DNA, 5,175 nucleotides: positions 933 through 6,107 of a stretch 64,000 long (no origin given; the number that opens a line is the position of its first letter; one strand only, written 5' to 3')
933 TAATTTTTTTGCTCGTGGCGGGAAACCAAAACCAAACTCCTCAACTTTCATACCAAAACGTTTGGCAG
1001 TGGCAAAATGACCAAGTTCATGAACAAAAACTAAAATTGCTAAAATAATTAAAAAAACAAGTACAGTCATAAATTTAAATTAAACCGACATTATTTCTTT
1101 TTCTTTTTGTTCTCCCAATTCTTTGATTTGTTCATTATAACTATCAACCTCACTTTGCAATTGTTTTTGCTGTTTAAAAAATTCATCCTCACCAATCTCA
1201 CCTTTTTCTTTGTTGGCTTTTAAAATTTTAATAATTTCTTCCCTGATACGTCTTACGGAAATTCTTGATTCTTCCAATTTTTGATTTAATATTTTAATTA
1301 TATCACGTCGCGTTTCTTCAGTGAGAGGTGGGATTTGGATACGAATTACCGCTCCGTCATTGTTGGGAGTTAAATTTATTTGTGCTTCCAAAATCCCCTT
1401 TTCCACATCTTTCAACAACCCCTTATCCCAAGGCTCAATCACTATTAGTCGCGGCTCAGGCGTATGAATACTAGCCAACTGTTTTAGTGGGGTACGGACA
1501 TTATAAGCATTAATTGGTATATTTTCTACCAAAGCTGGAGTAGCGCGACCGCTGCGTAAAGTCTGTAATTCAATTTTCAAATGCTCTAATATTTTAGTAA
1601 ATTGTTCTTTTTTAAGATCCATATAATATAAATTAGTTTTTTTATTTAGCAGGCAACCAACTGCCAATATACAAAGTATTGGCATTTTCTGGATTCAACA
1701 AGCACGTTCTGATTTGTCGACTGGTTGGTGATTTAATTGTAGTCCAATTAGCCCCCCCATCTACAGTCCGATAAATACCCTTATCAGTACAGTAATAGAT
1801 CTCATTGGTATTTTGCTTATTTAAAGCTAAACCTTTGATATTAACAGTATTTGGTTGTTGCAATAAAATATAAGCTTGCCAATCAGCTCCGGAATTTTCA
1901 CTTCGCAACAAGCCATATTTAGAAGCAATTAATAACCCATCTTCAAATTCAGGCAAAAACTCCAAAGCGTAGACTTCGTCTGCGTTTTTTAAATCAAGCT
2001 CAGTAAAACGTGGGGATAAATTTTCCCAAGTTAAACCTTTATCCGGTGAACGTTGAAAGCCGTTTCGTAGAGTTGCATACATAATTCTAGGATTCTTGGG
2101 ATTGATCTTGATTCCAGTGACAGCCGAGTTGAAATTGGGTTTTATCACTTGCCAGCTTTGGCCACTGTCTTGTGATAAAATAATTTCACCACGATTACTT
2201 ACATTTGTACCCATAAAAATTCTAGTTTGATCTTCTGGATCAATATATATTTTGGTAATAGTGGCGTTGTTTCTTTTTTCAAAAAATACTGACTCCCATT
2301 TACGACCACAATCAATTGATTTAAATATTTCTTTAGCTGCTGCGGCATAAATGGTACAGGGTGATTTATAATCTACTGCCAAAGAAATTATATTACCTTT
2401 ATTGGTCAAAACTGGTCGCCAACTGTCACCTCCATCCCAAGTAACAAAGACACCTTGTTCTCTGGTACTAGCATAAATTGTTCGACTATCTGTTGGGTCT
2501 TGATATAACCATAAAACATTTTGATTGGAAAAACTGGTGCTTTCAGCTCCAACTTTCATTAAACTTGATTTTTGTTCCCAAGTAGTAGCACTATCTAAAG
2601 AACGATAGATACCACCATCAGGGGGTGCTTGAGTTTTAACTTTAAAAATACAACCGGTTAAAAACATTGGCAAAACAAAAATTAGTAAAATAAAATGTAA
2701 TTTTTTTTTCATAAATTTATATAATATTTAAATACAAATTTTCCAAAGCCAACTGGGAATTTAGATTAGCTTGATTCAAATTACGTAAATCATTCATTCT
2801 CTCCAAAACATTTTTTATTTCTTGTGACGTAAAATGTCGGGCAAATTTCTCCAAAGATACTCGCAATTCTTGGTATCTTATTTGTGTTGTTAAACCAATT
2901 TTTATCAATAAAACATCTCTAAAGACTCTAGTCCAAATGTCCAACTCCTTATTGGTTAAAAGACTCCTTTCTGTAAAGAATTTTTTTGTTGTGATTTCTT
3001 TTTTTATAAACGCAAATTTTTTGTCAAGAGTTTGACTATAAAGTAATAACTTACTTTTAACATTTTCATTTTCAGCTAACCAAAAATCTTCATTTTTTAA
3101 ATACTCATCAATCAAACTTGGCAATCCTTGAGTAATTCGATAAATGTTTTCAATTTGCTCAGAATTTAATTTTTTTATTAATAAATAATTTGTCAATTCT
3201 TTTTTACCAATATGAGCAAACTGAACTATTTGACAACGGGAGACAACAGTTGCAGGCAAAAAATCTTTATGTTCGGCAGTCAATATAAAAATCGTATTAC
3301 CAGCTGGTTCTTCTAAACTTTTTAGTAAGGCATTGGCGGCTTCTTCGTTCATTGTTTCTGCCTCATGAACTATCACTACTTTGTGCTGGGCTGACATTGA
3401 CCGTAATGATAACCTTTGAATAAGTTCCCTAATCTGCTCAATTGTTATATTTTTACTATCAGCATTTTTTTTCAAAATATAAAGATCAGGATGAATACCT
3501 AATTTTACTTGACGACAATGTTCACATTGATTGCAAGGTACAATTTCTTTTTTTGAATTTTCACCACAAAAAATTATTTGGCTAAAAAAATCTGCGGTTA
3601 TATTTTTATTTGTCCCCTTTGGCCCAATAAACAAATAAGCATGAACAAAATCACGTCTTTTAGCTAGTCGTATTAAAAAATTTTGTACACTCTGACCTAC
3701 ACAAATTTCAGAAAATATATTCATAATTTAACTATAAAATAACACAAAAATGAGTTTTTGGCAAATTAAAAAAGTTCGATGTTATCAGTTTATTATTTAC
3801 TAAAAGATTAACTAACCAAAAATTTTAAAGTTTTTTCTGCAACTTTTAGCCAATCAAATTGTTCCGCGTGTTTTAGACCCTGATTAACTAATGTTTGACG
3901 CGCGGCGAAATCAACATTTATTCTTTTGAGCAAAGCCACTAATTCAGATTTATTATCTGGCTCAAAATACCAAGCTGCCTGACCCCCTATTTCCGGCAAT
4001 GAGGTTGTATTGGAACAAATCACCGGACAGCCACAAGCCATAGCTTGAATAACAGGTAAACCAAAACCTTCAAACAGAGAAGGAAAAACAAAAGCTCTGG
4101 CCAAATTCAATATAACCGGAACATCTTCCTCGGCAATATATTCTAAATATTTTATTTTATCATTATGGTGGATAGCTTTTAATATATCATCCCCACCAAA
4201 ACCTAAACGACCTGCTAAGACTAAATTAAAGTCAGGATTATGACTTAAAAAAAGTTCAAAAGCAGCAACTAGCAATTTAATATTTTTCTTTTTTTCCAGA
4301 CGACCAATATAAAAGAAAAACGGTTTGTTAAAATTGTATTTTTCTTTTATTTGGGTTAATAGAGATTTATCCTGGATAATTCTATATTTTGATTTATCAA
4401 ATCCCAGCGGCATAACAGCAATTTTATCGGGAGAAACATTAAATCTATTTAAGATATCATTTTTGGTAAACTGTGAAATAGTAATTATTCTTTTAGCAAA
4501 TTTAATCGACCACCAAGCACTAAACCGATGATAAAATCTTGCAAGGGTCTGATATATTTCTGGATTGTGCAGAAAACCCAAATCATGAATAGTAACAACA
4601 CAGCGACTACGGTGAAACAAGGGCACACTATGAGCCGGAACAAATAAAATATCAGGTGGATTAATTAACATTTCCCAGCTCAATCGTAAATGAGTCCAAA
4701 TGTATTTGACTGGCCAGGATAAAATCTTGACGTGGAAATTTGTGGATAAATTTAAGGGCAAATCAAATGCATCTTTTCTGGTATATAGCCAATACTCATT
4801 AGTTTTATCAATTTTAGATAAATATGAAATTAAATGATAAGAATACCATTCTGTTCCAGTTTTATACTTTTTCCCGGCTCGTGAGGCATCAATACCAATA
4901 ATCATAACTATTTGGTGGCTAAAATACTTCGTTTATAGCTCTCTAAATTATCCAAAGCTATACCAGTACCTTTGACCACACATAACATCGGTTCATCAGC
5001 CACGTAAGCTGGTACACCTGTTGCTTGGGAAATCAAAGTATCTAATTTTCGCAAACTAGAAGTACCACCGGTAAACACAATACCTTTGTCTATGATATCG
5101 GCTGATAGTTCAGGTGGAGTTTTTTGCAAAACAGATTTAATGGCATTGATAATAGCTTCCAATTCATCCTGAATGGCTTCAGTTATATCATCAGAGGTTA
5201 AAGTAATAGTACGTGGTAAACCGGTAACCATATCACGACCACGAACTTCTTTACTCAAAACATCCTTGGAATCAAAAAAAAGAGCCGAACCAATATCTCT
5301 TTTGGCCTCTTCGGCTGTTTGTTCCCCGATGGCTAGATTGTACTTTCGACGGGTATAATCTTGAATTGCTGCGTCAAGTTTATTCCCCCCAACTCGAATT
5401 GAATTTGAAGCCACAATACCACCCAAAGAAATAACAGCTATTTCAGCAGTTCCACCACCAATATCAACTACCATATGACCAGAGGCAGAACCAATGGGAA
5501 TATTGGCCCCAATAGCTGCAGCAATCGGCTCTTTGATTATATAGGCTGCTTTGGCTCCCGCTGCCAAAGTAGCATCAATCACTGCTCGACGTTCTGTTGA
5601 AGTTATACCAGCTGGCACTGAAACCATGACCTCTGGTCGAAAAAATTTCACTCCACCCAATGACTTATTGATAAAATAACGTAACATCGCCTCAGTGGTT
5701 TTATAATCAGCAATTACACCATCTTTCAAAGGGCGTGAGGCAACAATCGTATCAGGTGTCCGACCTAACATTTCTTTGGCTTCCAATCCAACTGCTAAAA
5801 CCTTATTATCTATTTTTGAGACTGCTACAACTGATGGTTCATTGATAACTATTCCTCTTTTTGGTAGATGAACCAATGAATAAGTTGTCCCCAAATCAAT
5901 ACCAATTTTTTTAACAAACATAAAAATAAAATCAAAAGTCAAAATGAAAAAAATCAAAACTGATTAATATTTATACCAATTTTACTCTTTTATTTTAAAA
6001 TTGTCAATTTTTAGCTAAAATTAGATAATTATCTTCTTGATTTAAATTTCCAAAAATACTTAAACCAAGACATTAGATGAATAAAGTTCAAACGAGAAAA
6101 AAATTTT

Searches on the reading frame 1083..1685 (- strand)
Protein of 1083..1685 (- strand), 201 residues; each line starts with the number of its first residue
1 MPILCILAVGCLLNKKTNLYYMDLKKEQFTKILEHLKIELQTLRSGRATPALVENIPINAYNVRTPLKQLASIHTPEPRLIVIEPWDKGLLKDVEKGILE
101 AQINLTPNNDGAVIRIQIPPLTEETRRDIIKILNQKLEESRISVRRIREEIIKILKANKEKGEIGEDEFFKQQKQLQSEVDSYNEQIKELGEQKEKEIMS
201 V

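Call 49: search_protein_families(library=pfam, proteins=[window:1083-1685:-])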
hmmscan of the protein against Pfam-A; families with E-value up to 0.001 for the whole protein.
window:1083-1685:- (201 aa): 1 family
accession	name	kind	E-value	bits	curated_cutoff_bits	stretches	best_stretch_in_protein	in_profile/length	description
PF01765.24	RRF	-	1.2e-54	185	29.7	1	36-199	1-164/164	Ribosome recycling factor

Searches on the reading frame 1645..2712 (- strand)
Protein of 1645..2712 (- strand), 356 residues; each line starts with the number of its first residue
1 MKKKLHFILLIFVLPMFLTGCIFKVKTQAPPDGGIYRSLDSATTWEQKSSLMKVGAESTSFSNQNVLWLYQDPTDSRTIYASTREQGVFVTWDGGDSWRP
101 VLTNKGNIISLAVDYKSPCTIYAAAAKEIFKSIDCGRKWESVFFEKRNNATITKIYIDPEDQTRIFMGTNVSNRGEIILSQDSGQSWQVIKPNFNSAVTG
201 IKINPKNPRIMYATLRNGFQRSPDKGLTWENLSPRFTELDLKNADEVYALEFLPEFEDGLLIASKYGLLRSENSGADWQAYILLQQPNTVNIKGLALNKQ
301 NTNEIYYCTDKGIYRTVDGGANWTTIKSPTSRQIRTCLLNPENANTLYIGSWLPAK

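Call 49: search_protein_families(library=pfam, proteins=[window:1645-2712:-])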
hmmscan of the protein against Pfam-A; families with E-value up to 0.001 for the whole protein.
window:1645-2712:- (356 aa): 3 families
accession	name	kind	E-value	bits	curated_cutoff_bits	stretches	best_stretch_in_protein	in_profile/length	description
PF15902.12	Sortilin-Vps10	-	4.3e-23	82.3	33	3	128-238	2-118/446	Sortilin, neurotensin receptor 3,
PF14870.12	PSII_BNR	-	3.7e-09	36.7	27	0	236-327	9-98/303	Photosynthesis system II assembly factor YCF48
PF13088.12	BNR_2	-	0.00033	20.5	31.4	0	123-214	134-229/277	BNR repeat-like domain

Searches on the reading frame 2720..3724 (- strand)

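Call 49: search_protein_families(library=pfam, proteins=[window:2720-3724:-])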
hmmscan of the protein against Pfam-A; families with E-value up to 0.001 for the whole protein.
window:2720-3724:- (335 aa): 3 families
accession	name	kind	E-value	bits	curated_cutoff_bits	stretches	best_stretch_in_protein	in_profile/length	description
PF13177.12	DNA_pol3_delta2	-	2.4e-48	164.6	27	1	14-171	6-159/161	DNA polymerase III, delta subunit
PF09115.15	DNApol3-delta_C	-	9.3e-06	26.5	21.7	1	259-334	38-115/117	DNA polymerase III, delta subunit, C terminal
PF00004.35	AAA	-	0.00019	22.3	21.2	1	31-169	2-128/131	ATPase family associated with various cellular activities (AAA)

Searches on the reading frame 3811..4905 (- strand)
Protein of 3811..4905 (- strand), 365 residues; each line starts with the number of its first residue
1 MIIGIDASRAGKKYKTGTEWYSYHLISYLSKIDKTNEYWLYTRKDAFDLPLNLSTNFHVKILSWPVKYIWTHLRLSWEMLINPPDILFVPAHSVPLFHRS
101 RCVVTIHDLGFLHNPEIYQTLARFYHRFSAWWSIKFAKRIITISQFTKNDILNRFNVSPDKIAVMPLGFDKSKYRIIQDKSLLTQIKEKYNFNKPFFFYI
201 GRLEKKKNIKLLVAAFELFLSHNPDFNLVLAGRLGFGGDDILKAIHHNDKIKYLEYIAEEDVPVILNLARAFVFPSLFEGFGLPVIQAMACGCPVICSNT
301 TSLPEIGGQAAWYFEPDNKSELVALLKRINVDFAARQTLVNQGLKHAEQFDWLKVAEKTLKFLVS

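Call 49: search_protein_families(library=pfam, proteins=[window:3811-4905:-])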
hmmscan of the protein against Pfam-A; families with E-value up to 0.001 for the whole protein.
window:3811-4905:- (365 aa): 6 families
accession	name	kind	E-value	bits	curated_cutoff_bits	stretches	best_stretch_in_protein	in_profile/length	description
PF00534.26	Glycos_transf_1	-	5.5e-29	101.3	26.4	1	187-340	6-166/172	Glycosyl transferases group 1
PF13692.12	Glyco_trans_1_4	-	3.3e-24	86.2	27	1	195-328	2-138/142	Glycosyl transferases group 1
PF13439.12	Glyco_transf_4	-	1.3e-13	51.7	28.5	1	17-171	3-168/170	Glycosyltransferase Family 4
PF20706.3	GT4-conflict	-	1.3e-07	31.4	26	1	191-301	194-314/385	Family 4 Glycosyltransferase in conflict systems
PF13524.12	Glyco_trans_1_2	-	3.6e-06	27.4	25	1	221-348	10-130/144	Glycosyl transferase-like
PF13579.12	Glyco_trans_4_4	-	2.5e-05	25.1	29.7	1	98-168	93-158/158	Glycosyl transferase 4-like domain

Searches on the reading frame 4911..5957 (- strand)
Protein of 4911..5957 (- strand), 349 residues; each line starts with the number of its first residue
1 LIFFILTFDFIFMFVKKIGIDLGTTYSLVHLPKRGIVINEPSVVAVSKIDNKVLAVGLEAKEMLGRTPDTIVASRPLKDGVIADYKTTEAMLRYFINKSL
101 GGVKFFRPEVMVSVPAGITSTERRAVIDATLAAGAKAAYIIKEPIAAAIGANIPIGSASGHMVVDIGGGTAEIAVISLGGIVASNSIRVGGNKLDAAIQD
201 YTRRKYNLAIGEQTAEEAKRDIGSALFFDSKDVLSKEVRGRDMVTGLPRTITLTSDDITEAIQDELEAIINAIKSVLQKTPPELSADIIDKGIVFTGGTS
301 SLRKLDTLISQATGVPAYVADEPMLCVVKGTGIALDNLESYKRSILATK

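Call 49: search_protein_families(library=pfam, proteins=[window:4911-5957:-])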
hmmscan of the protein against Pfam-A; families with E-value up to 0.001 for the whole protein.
window:4911-5957:- (349 aa): 5 families
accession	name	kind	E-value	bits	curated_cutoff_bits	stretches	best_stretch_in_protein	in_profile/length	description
PF06723.19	MreB_Mbl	-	4.8e-131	436.9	27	1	16-342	2-326/327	MreB/Mbl protein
PF00012.26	HSP70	-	2.1e-15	56.4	20.6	1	109-323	135-360/599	Hsp70 protein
PF14450.12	FtsA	-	1.2e-09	39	31.8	1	162-321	1-111/127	Cell division protein FtsA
PF00022.25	Actin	-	2e-09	37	27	1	41-205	31-190/410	Actin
PF11104.14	PilM_2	-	4e-05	23.1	27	0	157-221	178-236/340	Type IV pilus assembly protein PilM;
